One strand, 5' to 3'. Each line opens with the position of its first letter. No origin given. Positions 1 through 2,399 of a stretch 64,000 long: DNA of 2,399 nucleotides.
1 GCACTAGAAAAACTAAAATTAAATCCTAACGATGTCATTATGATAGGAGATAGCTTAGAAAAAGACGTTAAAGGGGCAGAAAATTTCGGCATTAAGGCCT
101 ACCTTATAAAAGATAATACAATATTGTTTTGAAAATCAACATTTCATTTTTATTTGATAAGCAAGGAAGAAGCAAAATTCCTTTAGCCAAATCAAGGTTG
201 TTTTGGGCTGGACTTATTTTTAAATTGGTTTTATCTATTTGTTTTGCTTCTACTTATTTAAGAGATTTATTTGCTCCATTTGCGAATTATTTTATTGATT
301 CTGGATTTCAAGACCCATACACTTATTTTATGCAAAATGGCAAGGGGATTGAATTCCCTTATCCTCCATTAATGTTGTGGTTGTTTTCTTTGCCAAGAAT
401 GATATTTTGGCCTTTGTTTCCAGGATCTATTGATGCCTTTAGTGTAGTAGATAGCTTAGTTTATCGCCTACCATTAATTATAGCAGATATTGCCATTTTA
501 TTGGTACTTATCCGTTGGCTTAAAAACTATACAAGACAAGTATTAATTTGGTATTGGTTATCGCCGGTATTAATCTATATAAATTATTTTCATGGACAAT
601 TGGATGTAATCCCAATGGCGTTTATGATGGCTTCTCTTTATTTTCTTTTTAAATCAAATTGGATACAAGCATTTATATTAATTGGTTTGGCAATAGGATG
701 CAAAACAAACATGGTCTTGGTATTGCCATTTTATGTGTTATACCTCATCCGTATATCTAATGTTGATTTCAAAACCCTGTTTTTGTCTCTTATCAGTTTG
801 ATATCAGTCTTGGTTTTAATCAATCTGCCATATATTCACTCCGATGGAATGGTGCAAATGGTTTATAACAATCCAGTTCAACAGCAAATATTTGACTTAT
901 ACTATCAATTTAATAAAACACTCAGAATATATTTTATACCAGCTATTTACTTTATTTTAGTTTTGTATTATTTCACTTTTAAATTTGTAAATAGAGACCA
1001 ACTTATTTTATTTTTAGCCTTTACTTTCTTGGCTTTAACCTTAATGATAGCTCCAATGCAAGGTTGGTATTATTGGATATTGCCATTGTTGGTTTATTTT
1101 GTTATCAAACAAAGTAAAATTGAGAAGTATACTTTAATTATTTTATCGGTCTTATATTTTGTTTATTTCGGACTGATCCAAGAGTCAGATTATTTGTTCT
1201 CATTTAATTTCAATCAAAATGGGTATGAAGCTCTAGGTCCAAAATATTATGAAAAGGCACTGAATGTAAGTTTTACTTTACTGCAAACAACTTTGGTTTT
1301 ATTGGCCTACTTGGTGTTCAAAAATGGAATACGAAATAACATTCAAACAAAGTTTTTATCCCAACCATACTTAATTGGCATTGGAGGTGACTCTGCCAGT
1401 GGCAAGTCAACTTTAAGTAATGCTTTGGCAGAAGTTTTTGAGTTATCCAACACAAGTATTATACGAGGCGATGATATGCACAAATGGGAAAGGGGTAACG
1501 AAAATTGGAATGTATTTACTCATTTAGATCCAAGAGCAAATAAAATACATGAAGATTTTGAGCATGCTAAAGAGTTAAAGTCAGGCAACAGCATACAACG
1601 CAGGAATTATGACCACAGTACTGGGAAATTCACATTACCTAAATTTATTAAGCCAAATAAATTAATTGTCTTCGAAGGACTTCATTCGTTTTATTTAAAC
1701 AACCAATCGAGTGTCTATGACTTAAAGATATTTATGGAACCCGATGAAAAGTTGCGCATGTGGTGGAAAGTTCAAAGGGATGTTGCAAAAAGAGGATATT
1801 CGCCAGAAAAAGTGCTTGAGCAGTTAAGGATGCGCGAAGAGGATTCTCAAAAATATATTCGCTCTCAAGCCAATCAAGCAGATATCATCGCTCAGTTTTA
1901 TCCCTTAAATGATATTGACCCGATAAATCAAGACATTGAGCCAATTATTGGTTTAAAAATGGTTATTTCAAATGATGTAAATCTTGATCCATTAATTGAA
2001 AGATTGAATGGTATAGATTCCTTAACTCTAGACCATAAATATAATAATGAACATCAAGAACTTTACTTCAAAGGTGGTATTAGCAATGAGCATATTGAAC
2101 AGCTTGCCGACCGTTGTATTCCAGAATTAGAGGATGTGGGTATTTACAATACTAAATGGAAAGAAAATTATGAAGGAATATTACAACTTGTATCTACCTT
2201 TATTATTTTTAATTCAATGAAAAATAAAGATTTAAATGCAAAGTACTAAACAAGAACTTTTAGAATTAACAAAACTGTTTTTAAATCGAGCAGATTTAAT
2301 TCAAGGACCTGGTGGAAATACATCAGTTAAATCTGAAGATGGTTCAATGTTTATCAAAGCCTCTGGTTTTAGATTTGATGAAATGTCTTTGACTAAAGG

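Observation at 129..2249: GT-C-like membrane domain fused to a phosphoribulokinase/uridine-kinase domain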

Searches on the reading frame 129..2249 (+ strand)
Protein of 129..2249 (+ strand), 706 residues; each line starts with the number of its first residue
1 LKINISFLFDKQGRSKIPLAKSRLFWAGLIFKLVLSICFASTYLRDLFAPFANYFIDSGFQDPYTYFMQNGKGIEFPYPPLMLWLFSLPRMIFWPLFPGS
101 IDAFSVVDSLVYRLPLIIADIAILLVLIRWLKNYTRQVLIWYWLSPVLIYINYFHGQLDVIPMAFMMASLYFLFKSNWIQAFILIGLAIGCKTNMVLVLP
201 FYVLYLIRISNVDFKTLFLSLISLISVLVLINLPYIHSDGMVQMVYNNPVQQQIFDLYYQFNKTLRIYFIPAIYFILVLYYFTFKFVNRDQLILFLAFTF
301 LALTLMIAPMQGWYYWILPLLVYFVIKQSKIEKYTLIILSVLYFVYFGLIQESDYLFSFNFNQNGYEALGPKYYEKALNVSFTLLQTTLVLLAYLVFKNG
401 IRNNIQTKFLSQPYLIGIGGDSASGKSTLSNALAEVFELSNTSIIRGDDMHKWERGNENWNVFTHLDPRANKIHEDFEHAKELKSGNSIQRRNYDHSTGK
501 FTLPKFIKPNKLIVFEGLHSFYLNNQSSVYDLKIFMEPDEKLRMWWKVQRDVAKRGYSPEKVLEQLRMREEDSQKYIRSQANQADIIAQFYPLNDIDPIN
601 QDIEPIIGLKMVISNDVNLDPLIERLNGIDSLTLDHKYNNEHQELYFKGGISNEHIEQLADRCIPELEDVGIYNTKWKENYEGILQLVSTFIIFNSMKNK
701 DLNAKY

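Call 3: search_protein_families(library=pfam, proteins=[window:129-2249:+], max_evalue=0.1)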
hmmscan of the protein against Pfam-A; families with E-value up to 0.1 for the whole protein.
window:129-2249:+ (706 aa): 6 families
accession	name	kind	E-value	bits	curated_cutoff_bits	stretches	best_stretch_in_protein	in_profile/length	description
PF00485.24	PRK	-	1.7e-40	139.3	22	1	415-596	1-195/196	Phosphoribulokinase / Uridine kinase family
PF09594.16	GT87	-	0.0083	16.3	25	1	76-223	1-135/237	Glycosyltransferase family 87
PF00005.33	ABC_tran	-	0.01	16.9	25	1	415-462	13-63/137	ABC transporter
PF06414.18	Zeta_toxin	-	0.031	14.1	22.3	1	408-450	12-54/199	Zeta toxin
PF13238.12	AAA_18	-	0.034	15.1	29.4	1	416-462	1-45/128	AAA domain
PF13189.12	Cytidylate_kin2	-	0.041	14.5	28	1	416-581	2-158/176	Cytidylate kinase-like family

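Call 4: search_protein_families(library=ncbifam, proteins=[window:129-2249:+], max_evalue=0.1)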
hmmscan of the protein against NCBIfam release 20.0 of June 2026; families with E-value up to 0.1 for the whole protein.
window:129-2249:+ (706 aa): 13 families
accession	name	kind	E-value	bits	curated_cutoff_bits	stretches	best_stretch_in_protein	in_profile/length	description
NF005655.0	PRK07429.1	subfamily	1.3e-61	208.6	236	1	409-622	4-215/326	phosphoribulokinase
NF004018.0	PRK05480.1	equivalog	1.1e-21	77.3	180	1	411-589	4-186/210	uridine kinase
TIGR00235.1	udk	equivalog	1e-20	74.3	220.3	1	413-588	6-185/207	uridine kinase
NF011997.0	PRK15453.1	equivalog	2.6e-13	50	362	1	415-596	7-213/290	phosphoribulokinase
NF005115.0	PRK06547.1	equivalog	0.00028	20.3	173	1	412-553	14-141/172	hypothetical protein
NF006743.0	PRK09270.1-2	equivalog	0.00052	19.1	227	1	412-452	27-67/217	nucleoside/nucleotide kinase family protein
NF006746.0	PRK09270.1-5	subfamily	0.0024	16.9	250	1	413-439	21-47/210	nucleoside/nucleotide kinase family protein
NF005807.0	PRK07667.1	equivalog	0.0032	17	221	1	407-545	11-154/193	kinase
TIGR00554.2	panK_bact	equivalog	0.023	14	235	1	410-441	79-114/310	type I pantothenate kinase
TIGR02173.1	cyt_kin_arch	equivalog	0.026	14.5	102.1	0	510-577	72-134/169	(d)CMP kinase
NF004861.0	PRK06217.1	equivalog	0.033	13.6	203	0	416-482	4-66/183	hypothetical protein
NF052233.1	CphA_assoc_ABC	equivalog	0.04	12.2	880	1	395-450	514-572/766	cyanophycin metabolism-associated ABC transporter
TIGR00152.1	TIGR00152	equivalog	0.086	12.7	65.55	0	415-439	1-25/188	dephospho-CoA kinase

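Call 8: find_homologous_proteins(query=window:129-2249:+, max_evalue=0.00001)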
Query window:129-2249:+ (706 aa): 750 proteins with E <= 0.00001 among 8000 candidates; the best 120 are listed.
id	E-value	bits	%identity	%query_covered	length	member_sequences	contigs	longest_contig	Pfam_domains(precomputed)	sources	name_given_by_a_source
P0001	0.0e+0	1563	97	100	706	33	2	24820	PF00485.25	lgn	-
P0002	0.0e+0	1425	90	100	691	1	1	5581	PF09594.17,PF00485.25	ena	-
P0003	0.0e+0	1310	81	99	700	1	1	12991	PF00485.25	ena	-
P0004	0.0e+0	1256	79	98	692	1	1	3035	PF00485.25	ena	-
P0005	0.0e+0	1252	77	99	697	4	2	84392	PF00485.25,PF26314.1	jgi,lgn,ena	jgi:uridine kinase/Gpi18-like mannosyltransferase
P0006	0.0e+0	1248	76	99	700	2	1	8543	PF00485.25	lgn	-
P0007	0.0e+0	1248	77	99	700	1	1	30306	PF00485.25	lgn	-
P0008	0.0e+0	1233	75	99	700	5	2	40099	PF00485.25,PF26314.1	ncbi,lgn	-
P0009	0.0e+0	1230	75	99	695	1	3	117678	PF00485.25,PF26314.1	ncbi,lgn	-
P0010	0.0e+0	1229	76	99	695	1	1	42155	PF00485.25,PF26314.1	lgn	-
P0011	0.0e+0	1229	75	99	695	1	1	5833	PF00485.25,PF26314.1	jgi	jgi:uridine kinase/Gpi18-like mannosyltransferase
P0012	0.0e+0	1228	75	99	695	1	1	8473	PF00485.25,PF26314.1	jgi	jgi:uridine kinase/Gpi18-like mannosyltransferase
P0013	0.0e+0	1227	75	99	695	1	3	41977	PF00485.25,PF26314.1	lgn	-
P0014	0.0e+0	1225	75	99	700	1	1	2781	PF00485.25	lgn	-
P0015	0.0e+0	1222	74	99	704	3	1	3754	PF00485.25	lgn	-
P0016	0.0e+0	1218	75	99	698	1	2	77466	PF00485.25,PF26314.1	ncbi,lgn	-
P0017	0.0e+0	1214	75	99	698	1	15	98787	PF00485.25,PF26314.1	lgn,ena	-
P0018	0.0e+0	1212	75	99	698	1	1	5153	PF00485.25,PF26314.1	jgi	-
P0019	0.0e+0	1211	73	99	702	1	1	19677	PF00485.25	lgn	-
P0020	0.0e+0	1210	75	99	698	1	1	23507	PF00485.25,PF26314.1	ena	-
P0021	0.0e+0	1208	74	99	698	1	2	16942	PF00485.25,PF26314.1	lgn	-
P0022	0.0e+0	1196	74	99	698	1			PF00485.25,PF26314.1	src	-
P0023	0.0e+0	1179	73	98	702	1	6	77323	PF00485.25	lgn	-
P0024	0.0e+0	1173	72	99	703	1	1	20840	PF09594.17,PF00485.25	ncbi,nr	ncbi:MAG: DUF2029 domain-containing protein [Bacteroidia bacterium]|nr:DUF2029 domain-containing pro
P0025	0.0e+0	1171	72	99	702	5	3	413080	PF09594.17,PF00485.25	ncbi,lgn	-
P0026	0.0e+0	1169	72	99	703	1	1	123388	PF09594.17,PF00485.25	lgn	-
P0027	0.0e+0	1158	71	99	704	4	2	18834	PF00485.25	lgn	-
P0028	0.0e+0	1147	72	98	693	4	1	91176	PF00485.25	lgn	-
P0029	0.0e+0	1126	70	97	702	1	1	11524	PF00485.25,PF26314.1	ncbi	-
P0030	0.0e+0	1113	68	99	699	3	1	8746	PF00485.25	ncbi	-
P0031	0.0e+0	1103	69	98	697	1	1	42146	PF00485.25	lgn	-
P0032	0.0e+0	1100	65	99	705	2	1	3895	PF00485.25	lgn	-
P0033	0.0e+0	1096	66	98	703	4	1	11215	PF00485.25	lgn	-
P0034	0.0e+0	1095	67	98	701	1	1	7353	PF00485.25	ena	-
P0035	0.0e+0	1095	68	98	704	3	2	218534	PF00485.25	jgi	jgi:uridine kinase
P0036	0.0e+0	1091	68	98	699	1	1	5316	PF09594.17,PF00485.25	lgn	-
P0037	0.0e+0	1087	67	98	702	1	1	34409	PF00485.25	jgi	jgi:uridine kinase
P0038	0.0e+0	1087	66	98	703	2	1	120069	PF00485.25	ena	-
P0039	0.0e+0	1080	67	98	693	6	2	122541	PF00485.25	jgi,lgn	jgi:uridine kinase/Gpi18-like mannosyltransferase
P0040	0.0e+0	1075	66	99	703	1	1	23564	PF00485.25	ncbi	-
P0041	0.0e+0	1071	66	98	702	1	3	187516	PF00485.25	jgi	jgi:uridine kinase/Gpi18-like mannosyltransferase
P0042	0.0e+0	1068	67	98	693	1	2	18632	PF00485.25,PF00005.34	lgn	-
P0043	0.0e+0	1063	66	98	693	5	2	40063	PF00485.25,PF26314.1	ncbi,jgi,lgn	jgi:uridine kinase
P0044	0.0e+0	1061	65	98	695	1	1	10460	PF00485.25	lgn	-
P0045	0.0e+0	1061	67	98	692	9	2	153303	PF00485.25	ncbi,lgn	-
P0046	0.0e+0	1058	66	98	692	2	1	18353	PF00485.25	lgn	-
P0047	0.0e+0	1057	65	98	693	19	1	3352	PF00485.25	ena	-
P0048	0.0e+0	1056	66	98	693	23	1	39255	PF00485.25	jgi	jgi:uridine kinase/Gpi18-like mannosyltransferase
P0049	0.0e+0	1053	66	98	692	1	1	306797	PF00485.25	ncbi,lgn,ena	-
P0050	0.0e+0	1052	66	98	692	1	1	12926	PF00485.25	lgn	-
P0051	0.0e+0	1039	66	95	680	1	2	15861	PF00485.25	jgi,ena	-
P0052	0.0e+0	1039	64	99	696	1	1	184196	PF00485.25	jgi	jgi:uridine kinase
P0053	0.0e+0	1039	64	98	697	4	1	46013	PF00485.25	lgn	-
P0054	0.0e+0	1035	64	98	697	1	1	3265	PF00485.25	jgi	jgi:uridine kinase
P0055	0.0e+0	1034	64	98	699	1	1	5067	PF00485.25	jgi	-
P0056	0.0e+0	1027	64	98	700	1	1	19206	PF00485.25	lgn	-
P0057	0.0e+0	1024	64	98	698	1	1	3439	PF00485.25,PF26314.1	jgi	jgi:uridine kinase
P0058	0.0e+0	1015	63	98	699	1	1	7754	PF00485.25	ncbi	-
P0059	0.0e+0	1014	62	98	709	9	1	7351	PF00485.25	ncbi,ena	-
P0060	0.0e+0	1012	63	98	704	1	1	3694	PF00485.25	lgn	-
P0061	0.0e+0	1012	61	98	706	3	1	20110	PF00485.25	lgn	-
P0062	2.8e-298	1010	63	98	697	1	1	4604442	PF00485.25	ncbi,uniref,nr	ncbi:hypothetical protein [Aurantibacillus circumpalustris]|uniref:hypothetical protein n=1 Tax=Aura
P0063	1.8e-297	1007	61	99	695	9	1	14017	PF00485.25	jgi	-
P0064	8.2e-297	1005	62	98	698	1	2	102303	PF00485.25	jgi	-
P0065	8.5e-297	1005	62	98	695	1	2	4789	PF00485.25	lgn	-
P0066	1.1e-296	1004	62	97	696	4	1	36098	PF00485.25,PF26314.1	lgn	-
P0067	1.4e-296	1004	63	98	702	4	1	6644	PF00485.25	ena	-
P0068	2.3e-294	997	61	100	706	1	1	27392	PF00485.25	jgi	jgi:uridine kinase/Gpi18-like mannosyltransferase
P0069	2.2e-292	990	62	97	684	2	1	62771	PF00485.25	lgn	-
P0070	4.5e-291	986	61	99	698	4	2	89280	PF09594.17,PF00485.25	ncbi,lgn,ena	-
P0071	2.4e-290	983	60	99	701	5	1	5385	PF09594.17,PF00485.25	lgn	-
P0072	1.8e-289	980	62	98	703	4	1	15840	PF00485.25,PF26314.1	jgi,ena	-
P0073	4.9e-289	979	61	97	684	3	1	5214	PF00485.25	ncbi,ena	-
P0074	1.4e-285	968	60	99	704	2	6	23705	PF00485.25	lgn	-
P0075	4.6e-285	966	59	98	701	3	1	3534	PF00485.25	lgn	-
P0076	1.3e-279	948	59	97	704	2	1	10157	PF00485.25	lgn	-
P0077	1.3e-278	945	59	97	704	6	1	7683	PF00485.25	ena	-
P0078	3.1e-278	943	59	98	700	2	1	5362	PF00485.25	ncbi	-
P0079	4.1e-278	943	59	97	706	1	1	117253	PF00485.25,PF26314.1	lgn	-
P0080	7.2e-278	942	63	93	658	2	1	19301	PF00485.25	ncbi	ncbi:MAG: hypothetical protein AB7O73_01515 [Bacteroidia bacterium]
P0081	2.2e-277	940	58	97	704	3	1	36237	PF00485.25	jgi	-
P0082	1.1e-269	915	56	98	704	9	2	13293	PF00485.25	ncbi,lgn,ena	-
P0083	7.4e-265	899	56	98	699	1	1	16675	PF00485.25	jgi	jgi:uridine kinase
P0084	6.4e-249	846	76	69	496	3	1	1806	PF00485.25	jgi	jgi:Gpi18-like mannosyltransferase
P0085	1.3e-245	835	59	87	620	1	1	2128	PF00485.25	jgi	jgi:uridine kinase/Gpi18-like mannosyltransferase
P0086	1.3e-241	822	97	53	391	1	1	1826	PF00485.25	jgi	jgi:uridine kinase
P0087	2.0e-234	798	50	98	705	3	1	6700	PF00485.25,PF26314.1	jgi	jgi:uridine kinase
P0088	1.6e-229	782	58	81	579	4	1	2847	PF00485.25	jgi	jgi:uridine kinase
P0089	1.1e-218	746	48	98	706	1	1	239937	PF00485.25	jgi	jgi:uridine kinase/Gpi18-like mannosyltransferase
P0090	1.1e-217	743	48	98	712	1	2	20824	PF00485.25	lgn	-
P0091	6.5e-215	734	52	93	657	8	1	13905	PF00485.25,PF26314.1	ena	-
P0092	7.8e-215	734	47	98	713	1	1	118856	PF00485.25,PF03155.22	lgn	-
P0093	1.7e-214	733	49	99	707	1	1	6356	PF09594.17,PF00485.25,PF26314.1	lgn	-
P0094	1.8e-211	723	60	73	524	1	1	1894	PF00485.25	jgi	jgi:uridine kinase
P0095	3.7e-205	702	46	98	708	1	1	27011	PF00485.25,PF26314.1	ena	-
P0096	4.0e-205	702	45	98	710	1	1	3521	PF00485.25,PF03155.22,PF26314.1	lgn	-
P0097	2.4e-203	696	52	90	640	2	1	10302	PF00485.25,PF26314.1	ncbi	-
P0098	4.3e-201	688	45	98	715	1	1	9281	PF00485.25,PF26314.1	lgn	-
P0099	4.3e-198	678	47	98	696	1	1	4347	PF00485.25,PF26314.1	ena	-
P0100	5.7e-196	671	45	98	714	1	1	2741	PF00485.25,PF03155.22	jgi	jgi:uridine kinase/Gpi18-like mannosyltransferase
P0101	1.2e-195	670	45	98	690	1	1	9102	PF00485.25,PF26314.1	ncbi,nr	ncbi:MAG: hypothetical protein H7321_06915 [Bacteroidia bacterium]|nr:hypothetical protein [Bacteroi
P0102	5.0e-194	665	46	98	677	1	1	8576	PF00485.25,PF26314.1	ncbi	-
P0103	1.5e-193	663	46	98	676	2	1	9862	PF00485.25,PF26314.1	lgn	-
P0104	9.5e-193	661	45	98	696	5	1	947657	PF00485.25,PF26314.1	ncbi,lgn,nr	ncbi:MAG: hypothetical protein IPP32_15600 [Bacteroidetes bacterium]|nr:hypothetical protein [Bacter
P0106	3.2e-191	656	63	64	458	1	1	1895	PF00485.25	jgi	jgi:uridine kinase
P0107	1.1e-190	654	45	100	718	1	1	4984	PF00485.25,PF03155.22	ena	-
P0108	2.3e-190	653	45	96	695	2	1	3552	PF00485.25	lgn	-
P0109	1.7e-187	643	46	98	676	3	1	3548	PF00485.25,PF26314.1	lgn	-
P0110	3.7e-187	642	45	98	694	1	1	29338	PF09594.17,PF00485.25,PF03155.22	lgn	-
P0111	1.1e-186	641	46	96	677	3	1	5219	PF00485.25,PF26314.1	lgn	-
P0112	3.0e-186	639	45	98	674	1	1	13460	PF00485.25,PF26314.1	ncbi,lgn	-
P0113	4.2e-186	639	45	98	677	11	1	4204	PF00485.25,PF26314.1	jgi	jgi:uridine kinase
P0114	6.1e-186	638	44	96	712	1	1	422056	PF00485.25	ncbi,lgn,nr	ncbi:MAG: zeta toxin family protein [Cytophagales bacterium]|nr:zeta toxin family protein [Cytophaga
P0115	2.0e-185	637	45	98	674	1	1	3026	PF00485.25,PF26314.1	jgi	jgi:uridine kinase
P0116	2.0e-185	637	43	98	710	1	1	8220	PF00485.25,PF03155.22,PF26314.1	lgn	-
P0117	4.8e-185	635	42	96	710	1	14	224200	PF00485.25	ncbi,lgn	-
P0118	5.8e-185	635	44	99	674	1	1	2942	PF00485.25,PF26314.1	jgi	-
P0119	7.3e-185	635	44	98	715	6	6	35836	PF00485.25,PF03155.22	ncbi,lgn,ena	-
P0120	9.3e-185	634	44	98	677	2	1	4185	PF00485.25,PF26314.1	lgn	-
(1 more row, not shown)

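Call 10: find_encoding_contigs(protein=P0062, flank=10000, max_places=2)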
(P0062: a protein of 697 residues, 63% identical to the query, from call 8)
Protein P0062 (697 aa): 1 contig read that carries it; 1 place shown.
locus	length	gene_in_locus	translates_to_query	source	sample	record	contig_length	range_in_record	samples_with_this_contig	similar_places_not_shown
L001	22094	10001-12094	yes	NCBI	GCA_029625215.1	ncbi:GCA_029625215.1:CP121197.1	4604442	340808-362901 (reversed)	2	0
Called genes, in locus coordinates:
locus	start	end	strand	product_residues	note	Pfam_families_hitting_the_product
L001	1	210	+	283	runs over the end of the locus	PF01061:ABC2_membrane, PF12698:ABC2_membrane_3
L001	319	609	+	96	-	PF13366:PDDEXK_3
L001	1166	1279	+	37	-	-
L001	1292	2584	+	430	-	PF00005:ABC_tran, PF14524:Wzt_C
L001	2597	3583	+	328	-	PF01073:3Beta_HSD, PF01370:Epimerase, PF02719:Polysacc_synt_2, PF04321:RmlD_sub_bind, PF05368:NmrA, PF07993:NAD_binding_4, PF16363:GDP_Man_Dehyd, PF13460:NAD_binding_10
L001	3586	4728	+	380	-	PF01041:DegT_DnrJ_EryC1, PF00155:Aminotran_1_2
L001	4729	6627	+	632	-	PF13522:GATase_6, PF13537:GATase_7, PF00733:Asn_synthase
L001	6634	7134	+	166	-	PF25087:GMPPB_C (faint), PF14602:Hexapep_2 (faint), PF00132:Hexapep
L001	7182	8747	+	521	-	-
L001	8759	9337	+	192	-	-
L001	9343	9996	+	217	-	PF00702:Hydrolase, PF13419:HAD_2, PF13242:Hydrolase_like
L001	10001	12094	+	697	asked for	PF00485:PRK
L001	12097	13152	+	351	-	PF00596:Aldolase_II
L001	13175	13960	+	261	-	-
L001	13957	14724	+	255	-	PF00483:NTP_transferase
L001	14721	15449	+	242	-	PF00535:Glycos_transf_2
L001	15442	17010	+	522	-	-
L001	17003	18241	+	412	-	PF00534:Glycos_transf_1, PF13692:Glyco_trans_1_4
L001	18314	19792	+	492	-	PF00501:AMP-binding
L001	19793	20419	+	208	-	PF00583:Acetyltransf_1, PF13508:Acetyltransf_7 (weak), PF13673:Acetyltransf_10 (weak)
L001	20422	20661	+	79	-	PF00550:PP-binding (weak)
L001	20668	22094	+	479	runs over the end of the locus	PF03062:MBOAT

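Call 11: find_encoding_contigs(protein=P0114, flank=10000, max_places=2)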
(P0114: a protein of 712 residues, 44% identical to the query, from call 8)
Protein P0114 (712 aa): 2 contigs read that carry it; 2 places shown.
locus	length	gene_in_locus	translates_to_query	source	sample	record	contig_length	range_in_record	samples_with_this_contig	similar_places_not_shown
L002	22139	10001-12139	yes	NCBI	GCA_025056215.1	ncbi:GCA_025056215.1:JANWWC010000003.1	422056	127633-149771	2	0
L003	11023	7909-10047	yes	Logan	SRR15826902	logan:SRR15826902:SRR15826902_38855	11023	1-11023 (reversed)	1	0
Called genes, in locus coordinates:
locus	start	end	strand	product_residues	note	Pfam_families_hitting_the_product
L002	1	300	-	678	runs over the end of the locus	PF14121:Porin_10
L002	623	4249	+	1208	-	PF23653:DUF7149, PF25120:DUF7814, PF20473:MmeI_Mtase, PF07669:Eco57I, PF12950:TaqI_C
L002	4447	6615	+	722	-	PF26550:Tricorn_2nd (faint), PF00930:DPPIV_N, PF26549:Tricorn_N (faint), PF02129:Peptidase_S15, PF20434:BD-FAE (faint), PF01738:DLH (weak), PF00326:Peptidase_S9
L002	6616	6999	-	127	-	PF09345:SiaC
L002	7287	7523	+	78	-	PF00550:PP-binding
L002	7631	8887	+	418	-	PF00109:ketoacyl-synt, PF02801:Ketoacyl-synt_C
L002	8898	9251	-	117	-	PF08378:NERD (weak), PF02021:UPF0102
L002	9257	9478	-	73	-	-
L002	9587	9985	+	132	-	PF00293:NUDIX, PF14815:NUDIX_4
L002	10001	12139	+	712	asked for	PF00485:PRK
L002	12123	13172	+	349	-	PF00596:Aldolase_II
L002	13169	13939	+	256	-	PF12804:NTP_transf_3 (weak)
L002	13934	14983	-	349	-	PF01546:Peptidase_M20, PF07687:M20_dimer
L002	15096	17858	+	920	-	PF00311:PEPcase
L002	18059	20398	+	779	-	PF13188:PAS_8 (faint), PF08447:PAS_3 (faint), PF00989:PAS, PF08448:PAS_4, PF13426:PAS_9, PF00512:HisKA (faint), PF02518:HATPase_c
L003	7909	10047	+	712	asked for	PF00485:PRK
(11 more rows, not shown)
